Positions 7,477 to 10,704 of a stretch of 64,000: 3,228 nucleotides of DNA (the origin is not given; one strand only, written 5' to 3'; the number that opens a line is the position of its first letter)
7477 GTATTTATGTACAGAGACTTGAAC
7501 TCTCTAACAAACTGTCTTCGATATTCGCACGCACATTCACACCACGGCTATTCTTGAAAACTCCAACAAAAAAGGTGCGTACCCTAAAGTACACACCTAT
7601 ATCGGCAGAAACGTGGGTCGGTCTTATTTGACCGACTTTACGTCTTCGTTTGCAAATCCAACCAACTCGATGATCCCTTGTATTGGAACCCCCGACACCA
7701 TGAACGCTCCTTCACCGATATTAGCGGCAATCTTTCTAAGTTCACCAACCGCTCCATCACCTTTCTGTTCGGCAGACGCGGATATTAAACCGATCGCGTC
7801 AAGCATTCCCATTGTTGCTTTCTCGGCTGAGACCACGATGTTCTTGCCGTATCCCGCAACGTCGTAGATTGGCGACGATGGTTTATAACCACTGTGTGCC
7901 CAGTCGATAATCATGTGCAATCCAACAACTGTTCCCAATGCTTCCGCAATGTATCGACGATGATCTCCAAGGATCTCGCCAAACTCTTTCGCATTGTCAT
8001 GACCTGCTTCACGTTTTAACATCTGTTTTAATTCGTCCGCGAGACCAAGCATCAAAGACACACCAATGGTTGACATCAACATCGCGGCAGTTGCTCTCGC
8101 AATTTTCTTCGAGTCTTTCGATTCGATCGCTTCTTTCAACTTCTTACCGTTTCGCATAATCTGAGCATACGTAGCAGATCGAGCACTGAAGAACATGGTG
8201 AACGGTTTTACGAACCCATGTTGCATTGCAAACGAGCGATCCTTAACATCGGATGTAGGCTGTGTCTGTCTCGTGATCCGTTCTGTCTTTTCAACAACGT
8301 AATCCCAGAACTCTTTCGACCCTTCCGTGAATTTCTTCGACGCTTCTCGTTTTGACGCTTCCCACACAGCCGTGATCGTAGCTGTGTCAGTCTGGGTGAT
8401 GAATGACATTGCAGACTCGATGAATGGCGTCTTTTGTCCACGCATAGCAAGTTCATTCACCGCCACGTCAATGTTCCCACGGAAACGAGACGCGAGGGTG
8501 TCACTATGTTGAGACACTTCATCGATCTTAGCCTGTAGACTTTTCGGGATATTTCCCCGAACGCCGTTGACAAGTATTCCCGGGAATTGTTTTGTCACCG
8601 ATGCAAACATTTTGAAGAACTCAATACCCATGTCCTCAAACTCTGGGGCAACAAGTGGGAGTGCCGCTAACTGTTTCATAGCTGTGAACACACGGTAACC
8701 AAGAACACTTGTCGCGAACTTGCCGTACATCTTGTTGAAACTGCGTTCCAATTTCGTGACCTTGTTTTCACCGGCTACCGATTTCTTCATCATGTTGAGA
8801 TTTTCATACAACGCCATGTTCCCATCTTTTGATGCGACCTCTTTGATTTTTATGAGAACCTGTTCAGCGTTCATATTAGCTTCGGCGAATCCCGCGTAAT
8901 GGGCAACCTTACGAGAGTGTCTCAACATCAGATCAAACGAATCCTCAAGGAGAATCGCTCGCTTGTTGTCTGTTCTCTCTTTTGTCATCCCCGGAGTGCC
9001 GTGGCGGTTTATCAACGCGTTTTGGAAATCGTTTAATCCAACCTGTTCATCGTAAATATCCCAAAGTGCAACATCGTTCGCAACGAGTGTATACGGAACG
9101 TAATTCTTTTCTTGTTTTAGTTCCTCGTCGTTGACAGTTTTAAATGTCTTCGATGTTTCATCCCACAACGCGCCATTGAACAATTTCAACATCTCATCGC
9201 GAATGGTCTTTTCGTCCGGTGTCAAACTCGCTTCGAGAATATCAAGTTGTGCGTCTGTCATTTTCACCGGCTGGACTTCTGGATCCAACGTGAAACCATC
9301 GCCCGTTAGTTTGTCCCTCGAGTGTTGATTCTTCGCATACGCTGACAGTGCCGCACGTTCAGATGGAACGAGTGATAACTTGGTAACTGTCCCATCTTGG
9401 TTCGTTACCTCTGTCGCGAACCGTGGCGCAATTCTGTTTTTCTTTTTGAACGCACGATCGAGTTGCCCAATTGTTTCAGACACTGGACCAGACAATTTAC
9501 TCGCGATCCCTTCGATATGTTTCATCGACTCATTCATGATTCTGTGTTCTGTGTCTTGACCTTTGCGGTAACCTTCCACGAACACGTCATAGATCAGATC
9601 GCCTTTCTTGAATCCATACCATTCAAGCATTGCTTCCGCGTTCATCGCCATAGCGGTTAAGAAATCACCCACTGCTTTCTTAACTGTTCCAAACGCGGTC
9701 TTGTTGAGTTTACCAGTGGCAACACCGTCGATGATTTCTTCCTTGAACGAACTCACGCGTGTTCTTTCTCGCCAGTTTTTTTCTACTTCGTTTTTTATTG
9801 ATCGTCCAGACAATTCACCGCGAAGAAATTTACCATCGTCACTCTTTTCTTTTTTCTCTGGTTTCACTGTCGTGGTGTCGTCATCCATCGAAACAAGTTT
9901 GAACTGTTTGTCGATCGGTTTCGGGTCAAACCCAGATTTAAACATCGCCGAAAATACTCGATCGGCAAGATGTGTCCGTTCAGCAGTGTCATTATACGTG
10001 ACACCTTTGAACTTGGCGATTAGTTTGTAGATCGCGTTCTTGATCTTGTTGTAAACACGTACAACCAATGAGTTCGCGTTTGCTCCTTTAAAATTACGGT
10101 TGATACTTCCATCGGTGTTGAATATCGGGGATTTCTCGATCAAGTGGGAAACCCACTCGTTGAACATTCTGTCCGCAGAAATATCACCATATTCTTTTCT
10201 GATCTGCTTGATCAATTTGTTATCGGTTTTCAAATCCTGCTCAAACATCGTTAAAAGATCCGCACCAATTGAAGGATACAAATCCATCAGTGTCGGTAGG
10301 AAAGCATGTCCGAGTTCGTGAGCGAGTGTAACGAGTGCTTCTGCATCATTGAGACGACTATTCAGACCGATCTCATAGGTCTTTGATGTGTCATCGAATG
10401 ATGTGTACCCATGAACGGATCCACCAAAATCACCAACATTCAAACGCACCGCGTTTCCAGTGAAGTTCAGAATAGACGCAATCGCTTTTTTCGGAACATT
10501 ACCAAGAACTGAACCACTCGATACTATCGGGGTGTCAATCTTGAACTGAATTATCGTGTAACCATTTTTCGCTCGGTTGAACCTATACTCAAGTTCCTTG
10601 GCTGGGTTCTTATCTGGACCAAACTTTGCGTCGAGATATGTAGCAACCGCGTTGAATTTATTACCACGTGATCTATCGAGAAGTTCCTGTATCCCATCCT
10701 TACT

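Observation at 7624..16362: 2912-aa polyvalent virion protein combining a lytic transglycosylase with two different zincin motifs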

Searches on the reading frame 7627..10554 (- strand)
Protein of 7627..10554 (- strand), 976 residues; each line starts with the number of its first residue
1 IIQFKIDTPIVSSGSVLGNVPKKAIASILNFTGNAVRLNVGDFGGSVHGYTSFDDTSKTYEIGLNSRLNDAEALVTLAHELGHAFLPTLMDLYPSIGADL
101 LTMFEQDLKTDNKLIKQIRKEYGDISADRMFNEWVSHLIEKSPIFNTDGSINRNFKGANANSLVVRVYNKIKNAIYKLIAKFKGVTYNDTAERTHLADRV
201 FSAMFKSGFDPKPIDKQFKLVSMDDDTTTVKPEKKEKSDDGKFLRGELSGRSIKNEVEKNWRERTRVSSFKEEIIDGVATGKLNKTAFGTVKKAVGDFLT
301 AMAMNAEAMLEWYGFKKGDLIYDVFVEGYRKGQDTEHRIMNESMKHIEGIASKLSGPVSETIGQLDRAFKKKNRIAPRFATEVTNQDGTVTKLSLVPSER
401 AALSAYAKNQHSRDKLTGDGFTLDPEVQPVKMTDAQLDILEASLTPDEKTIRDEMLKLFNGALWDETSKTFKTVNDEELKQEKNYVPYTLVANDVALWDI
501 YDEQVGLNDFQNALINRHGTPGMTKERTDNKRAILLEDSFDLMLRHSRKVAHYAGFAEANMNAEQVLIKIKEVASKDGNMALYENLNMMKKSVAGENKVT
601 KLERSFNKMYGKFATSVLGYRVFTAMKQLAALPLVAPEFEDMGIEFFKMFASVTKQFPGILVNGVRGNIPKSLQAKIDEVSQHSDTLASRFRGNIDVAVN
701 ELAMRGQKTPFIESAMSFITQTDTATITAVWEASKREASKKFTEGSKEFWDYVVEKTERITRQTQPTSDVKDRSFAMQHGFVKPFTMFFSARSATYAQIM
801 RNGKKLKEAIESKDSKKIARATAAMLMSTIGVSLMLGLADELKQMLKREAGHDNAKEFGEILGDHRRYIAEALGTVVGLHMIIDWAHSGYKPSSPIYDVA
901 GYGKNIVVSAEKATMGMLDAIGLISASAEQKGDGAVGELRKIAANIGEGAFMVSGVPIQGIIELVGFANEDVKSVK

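Call 43: find_homologous_proteins(query=A1, max_evalue=0.001)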
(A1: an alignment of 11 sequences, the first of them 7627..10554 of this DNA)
Query A1 (11 sequences): 8000 candidates shared short words with the query, none scored E <= 0.001.

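Call 44: search_solved_structures(query=A1, max_evalue=10, show_alignments=3)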
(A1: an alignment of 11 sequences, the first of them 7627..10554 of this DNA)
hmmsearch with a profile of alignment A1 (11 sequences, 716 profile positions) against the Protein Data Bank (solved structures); distinct sequences matched with E-value up to 10: 4.
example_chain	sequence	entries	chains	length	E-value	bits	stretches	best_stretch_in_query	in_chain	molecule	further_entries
6ems_A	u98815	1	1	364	0.32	12.3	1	83-126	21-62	tRNA (guanine(9)-/adenine(9)-N1)-methyltransferase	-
2ify_A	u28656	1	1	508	0.76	11.1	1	43-130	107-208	2,3-bisphosphoglycerate-independent phosphoglycerate mutase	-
5fmu_A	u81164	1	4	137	1.1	10.6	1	629-698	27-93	TRAF3-INTERACTING PROTEIN 1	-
2eqo_A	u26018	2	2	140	1.7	9.9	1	628-697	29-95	TNF receptor-associated factor 3-interacting protein 1 | TRAF3-interacting protein 1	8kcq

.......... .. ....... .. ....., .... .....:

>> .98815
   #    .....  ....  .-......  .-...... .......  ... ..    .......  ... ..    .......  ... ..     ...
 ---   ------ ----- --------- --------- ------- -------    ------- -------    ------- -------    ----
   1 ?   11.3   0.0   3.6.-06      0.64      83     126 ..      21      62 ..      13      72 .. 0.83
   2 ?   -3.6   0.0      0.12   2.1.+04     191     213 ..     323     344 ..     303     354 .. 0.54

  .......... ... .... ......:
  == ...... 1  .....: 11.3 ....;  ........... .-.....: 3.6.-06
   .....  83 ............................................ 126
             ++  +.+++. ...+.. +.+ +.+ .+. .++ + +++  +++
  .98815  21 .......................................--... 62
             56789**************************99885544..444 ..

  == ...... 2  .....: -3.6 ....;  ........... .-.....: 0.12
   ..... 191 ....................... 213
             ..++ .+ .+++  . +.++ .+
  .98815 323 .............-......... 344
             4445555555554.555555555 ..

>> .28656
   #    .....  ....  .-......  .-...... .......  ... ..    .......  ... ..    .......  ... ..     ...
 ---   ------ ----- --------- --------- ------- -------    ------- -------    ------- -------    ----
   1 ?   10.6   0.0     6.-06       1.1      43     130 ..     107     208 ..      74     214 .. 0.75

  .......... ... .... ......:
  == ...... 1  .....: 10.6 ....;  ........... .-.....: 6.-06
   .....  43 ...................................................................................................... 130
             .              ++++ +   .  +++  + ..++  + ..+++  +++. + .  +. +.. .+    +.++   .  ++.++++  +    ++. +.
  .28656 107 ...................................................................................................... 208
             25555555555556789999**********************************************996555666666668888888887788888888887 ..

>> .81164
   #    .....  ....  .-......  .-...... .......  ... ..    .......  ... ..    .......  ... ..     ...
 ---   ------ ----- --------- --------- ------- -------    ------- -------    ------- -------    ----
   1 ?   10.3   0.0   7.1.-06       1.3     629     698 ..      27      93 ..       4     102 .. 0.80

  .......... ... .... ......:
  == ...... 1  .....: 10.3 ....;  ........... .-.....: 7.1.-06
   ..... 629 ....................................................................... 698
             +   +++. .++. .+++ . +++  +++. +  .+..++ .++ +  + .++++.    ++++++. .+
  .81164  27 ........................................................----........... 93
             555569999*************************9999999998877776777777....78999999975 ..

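Call 67: predict_structure(alignment_id=A1)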
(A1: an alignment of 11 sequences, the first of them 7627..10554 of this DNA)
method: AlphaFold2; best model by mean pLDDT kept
length: 976 residues; sequences in the alignment: 11
mean_pLDDT: 65.1   pTM: 0.60
mean pLDDT of the five models: 65.1, 61.7, 59.8, 57.7, 55.5
residues with pLDDT >= 90: 101; 70-90: 373; 50-70: 226; < 50: 276
segments of 3 or more residues with pLDDT < 50: 1-20, 207-241, 267-299, 358-360, 369-375, 494-503, 517-523, 615-623, 697-708, 784-788, 842-937, 943-976
pLDDT, mean of each block of 10 residues (from residue 1): 32 36 62 68 69 67 71 70 66 78 82 79 71 76 71 79 82 75 54 69 53 33 25 31 71 81 56 35 33 42 73 81 91 89 84 61 53 56 87 88 92 89 85 93 90 91 89 83 79 49 63 58 55 85 84 91 89 69 84 71 55 48 55 79 76 70 61 85 86 57 47 66 85 93 92 91 72 65 50 67 70 71 66 55 47 39 38 37 38 32 41 44 40 45 46 33 29 28
secondary structure, 60 per line:
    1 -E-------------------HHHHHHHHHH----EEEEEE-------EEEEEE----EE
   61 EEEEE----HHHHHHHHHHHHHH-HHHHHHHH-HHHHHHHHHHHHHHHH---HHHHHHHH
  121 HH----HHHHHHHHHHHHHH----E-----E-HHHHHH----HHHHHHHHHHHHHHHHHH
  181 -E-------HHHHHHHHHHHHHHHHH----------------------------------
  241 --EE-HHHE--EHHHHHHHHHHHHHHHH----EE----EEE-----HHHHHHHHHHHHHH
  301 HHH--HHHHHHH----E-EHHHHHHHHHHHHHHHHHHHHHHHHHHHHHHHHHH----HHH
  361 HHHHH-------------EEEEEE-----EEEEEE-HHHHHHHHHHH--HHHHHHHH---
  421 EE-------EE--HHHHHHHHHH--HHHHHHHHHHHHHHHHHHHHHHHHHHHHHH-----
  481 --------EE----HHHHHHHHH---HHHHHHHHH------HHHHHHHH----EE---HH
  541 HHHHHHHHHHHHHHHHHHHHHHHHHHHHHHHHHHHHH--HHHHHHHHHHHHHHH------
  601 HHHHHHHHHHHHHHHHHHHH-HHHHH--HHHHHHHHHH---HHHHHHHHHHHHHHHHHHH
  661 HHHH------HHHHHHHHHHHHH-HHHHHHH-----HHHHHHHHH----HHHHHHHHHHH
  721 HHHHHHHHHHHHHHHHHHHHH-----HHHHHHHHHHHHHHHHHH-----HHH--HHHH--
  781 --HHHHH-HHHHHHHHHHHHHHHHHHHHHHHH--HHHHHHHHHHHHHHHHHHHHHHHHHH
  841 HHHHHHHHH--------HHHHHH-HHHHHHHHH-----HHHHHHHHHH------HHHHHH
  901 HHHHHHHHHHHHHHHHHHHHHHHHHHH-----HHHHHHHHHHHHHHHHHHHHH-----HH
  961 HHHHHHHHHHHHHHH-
elements in order (helices of 4 or more, strands of 3 or more residues): H22-31 E36-41 E49-54 E59-65 H70-83 H85-92 H94-109 H113-122 H127-140 H153-158 H163-180 H190-206 H253-268 E279-281 H287-303 H306-312 H320-353 H358-365 E379-384 E390-395 H397-407 H410-417 H434-443 H446-475 H495-503 H507-515 H522-529 H539-577 H580-594 H601-620 H622-626 H629-638 H642-664 H671-683 H685-691 H697-705 H710-741 H747-764 H775-778 H783-787 H789-812 H815-849 H858-863 H865-873 H879-888 H895-927 H933-953 H959-975

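Call 70: fold_search(model_id=the predicted structure, library=pdb)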
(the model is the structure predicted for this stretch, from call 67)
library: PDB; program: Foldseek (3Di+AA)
matches with E <= 10: 171; with E <= 0.001: 0
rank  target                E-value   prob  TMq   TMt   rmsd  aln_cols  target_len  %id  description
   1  4jre_D                2.6e-01  0.13  0.08  0.16  22.9       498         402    8  Crystal structure of nitrate/nitrite exchanger NarK with nitrite bound (released 2013-05-15)
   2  9sob_T                3.9e-01  0.08  0.09  0.11  26.6       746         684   10  Structural Model of the Nuclear Pore Complex in Arabidopsis thaliana (released 2025-11-05)
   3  8qyz_C                4.6e-01  0.06  0.10  0.10  28.6      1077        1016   10  Crystal structure of hiNES2 in complex with Xpo1 and RanGTP (released 2024-11-06)
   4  4k1n_A                5.0e-01  0.18  0.12  0.20  21.1       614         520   10  Crystal structure of full-length mouse alphaE-catenin (released 2013-05-01)
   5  8tl9_B                5.0e-01  0.06  0.11  0.07  28.9      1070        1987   11  Human Type 3 IP3 Receptor - Resting State (+IP3/ATP) (released 2023-11-08)
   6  9bh1                  6.1e-01  0.07  0.07  0.13  23.6       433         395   12  Apo GltPh, intermediate outward-facing state (released 2025-03-12)
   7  9exz_C                7.5e-01  0.08  0.08  0.11  24.4       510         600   12  Efficient and scalable protein design using a relaxed sequence space (released 2024-10-16)
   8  6o3e_B                8.1e-01  0.14  0.12  0.18  20.1       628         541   10  mouse aE-catenin 82-883 (released 2019-11-13)
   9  7ctp                  8.4e-01  0.06  0.08  0.12  25.6       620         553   12  Crystal Structure of Human FAM129B/MINERVA/NIBAN2 (released 2020-11-25)
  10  8tkg_A                8.8e-01  0.05  0.11  0.07  28.7      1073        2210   10  Human Type 3 IP3 Receptor - Resting State (+IP3/ATP) (released 2023-11-08)
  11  7t5t                  1.1e+00  0.38  0.07  0.20  11.8       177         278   13  Structure of Thauera sp. K11 CapP (released 2022-09-14)
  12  6pt3_B                1.1e+00  0.08  0.08  0.17  25.5       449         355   10  Crystal structure of the active delta opioid receptor in complex with the small molecule agonist DPI-287 (released 2019-12-11)
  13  5j4n_B                1.3e+00  0.08  0.08  0.14  25.2       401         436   12  Crystal structure of the L-arginine/agmatine antiporter AdiC in complex with agmatine at 2.6 Angstroem resolution (released 2016-08-31)
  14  7t3q_A                1.3e+00  0.03  0.09  0.06  28.8      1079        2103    9  IP3 and ATP bound type 3 IP3 receptor in the pre-active B state (released 2022-03-23)
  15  6o3e_A                1.4e+00  0.12  0.13  0.20  20.0       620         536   10  mouse aE-catenin 82-883 (released 2019-11-13)
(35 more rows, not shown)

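Call 73: fold_search(model_id=the predicted structure, library=viral)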
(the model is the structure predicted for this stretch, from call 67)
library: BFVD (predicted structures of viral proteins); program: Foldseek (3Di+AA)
matches with E <= 10: 318; with E <= 0.001: 71
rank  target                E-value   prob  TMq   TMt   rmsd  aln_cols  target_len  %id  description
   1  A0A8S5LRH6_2          4.6e-17  1.00  0.49  0.45  14.0       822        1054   18  Uncharacterized protein [Myoviridae sp. ctSGr1]
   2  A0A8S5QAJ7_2          1.0e-15  1.00  0.43  0.34  30.0      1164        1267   14  Phage MuF C-terminal domain-containing protein [Podoviridae sp. ctZ5d16]
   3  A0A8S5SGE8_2          2.5e-15  1.00  0.46  0.33  23.9       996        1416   15  Nuclease [Podoviridae sp. ctZih56]
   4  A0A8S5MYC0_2          4.9e-15  1.00  0.47  0.33  41.8      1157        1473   14  Nuclease [Myoviridae sp. ctRRy11]
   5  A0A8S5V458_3          6.2e-15  1.00  0.46  0.43  23.1      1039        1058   14  PolyVal ADP-Ribosyltransferase [Myoviridae sp. ct8iP21]
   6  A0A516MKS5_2          3.4e-14  1.00  0.43  0.42  24.2      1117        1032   13  (no name in the UniProt tables at hand)
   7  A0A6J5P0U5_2          4.9e-14  1.00  0.46  0.40  24.9      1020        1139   13  Uncharacterized protein [uncultured Caudovirales phage]
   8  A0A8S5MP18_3          1.5e-13  1.00  0.45  0.42  11.5       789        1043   16  PolyVal ADP-ribosyltransferase [Siphoviridae sp. ctLR131]
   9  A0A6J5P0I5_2          1.5e-13  1.00  0.41  0.30  23.4      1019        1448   12  ART-PolyVal-like domain-containing protein [uncultured Caudovirales phage]
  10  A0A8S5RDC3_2          1.8e-13  1.00  0.43  0.31  24.9      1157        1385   14  Crystallin beta/gamma motif-containing protein [virus sp. ctd0M1]
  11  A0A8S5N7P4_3          2.1e-13  1.00  0.47  0.40  20.1       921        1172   16  Nuclease [Myoviridae sp. ctiBE32]
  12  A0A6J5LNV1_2          6.1e-13  1.00  0.43  0.31  24.8       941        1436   13  N-acetyltransferase domain-containing protein [uncultured Caudovirales phage]
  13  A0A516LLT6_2          1.3e-12  1.00  0.45  0.32  25.6      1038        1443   15  (no name in the UniProt tables at hand)
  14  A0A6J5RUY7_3          1.4e-12  1.00  0.46  0.44  24.1      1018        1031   12  ART-PolyVal-like domain-containing protein [uncultured Caudovirales phage]
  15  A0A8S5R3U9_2          1.6e-12  1.00  0.43  0.38  18.8       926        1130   15  Nuclease [Siphoviridae sp. ctdm01]
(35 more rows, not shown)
